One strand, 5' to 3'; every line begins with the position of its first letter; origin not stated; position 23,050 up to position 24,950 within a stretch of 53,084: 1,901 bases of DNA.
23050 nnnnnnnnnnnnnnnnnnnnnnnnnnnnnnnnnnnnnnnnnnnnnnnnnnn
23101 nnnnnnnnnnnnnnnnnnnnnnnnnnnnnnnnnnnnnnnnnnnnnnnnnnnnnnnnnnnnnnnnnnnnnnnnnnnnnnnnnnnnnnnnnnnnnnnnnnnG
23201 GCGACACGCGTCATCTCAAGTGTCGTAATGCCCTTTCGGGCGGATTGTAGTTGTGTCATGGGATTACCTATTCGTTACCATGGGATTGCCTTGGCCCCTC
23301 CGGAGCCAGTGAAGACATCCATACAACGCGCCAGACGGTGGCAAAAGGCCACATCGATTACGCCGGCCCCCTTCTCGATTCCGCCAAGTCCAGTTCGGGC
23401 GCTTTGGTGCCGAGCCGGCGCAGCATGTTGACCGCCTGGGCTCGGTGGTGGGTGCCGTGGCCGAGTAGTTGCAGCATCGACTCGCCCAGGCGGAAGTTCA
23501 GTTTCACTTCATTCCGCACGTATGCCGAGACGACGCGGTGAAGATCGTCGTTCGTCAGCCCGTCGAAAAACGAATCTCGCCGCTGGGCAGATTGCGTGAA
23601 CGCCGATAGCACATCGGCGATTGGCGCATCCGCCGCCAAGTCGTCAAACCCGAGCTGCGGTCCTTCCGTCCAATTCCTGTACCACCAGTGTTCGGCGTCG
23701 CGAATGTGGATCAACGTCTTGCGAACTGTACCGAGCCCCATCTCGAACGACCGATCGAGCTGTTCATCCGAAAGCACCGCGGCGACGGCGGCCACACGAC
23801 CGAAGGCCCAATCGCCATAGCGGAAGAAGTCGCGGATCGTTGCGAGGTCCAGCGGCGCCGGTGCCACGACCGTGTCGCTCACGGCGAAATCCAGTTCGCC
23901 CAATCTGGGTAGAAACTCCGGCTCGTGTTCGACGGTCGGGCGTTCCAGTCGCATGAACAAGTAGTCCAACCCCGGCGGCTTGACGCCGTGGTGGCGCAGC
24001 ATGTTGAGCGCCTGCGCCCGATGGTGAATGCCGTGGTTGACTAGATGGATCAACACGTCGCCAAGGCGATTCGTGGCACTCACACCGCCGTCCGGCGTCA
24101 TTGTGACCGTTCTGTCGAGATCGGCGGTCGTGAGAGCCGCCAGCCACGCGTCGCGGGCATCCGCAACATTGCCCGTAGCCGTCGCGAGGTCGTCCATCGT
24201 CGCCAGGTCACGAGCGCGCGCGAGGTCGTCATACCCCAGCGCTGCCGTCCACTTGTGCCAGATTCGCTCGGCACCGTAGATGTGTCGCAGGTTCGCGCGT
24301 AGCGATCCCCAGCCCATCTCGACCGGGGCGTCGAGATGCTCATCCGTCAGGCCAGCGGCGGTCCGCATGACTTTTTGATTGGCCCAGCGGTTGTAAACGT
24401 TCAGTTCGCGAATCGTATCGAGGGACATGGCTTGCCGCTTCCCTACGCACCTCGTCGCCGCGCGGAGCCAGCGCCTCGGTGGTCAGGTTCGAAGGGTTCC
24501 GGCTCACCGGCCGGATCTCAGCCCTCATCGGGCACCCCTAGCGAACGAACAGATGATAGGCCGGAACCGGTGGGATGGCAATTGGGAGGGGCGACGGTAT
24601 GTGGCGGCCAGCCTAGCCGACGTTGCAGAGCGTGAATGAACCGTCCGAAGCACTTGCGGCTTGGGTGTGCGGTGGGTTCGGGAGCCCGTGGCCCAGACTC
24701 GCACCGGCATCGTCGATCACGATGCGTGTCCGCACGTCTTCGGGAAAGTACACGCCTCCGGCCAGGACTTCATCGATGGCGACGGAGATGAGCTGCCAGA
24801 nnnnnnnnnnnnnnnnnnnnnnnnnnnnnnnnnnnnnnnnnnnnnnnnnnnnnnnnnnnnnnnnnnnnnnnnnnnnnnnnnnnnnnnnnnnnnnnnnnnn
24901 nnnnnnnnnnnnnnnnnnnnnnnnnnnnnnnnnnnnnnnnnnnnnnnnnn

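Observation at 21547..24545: A TPP riboswitch precedes a tandem-DinB gene rather than thiC: candidate new thiamine-regulon member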

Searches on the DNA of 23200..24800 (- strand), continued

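Call 74: search_with_rna_model(model_id=R1, sources=[L099, L100, L101, L102, L103, L104], max_evalue=0.1)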
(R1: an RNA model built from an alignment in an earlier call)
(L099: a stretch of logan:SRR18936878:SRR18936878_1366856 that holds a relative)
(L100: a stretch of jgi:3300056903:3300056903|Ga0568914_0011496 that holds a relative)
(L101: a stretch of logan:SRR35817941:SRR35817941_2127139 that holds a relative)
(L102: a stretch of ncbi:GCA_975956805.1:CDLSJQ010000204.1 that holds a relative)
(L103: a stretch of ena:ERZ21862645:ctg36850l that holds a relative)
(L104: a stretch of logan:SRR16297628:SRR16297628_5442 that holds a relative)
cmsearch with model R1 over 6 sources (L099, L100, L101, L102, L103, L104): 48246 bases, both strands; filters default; matches with E-value up to 0.1: 6.
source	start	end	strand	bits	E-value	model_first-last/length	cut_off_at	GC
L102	5544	5717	+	110.4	3.7e-27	1-141/141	no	0.72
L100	1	174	+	102.9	3.1e-25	1-141/141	no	0.72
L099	354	474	+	94.8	3.7e-23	1-141/141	no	0.69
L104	5851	6004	+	72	2.7e-17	1-141/141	no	0.66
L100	1126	1218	+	12.8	0.048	1-141/141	no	0.66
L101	688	780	+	12.8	0.048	1-141/141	no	0.66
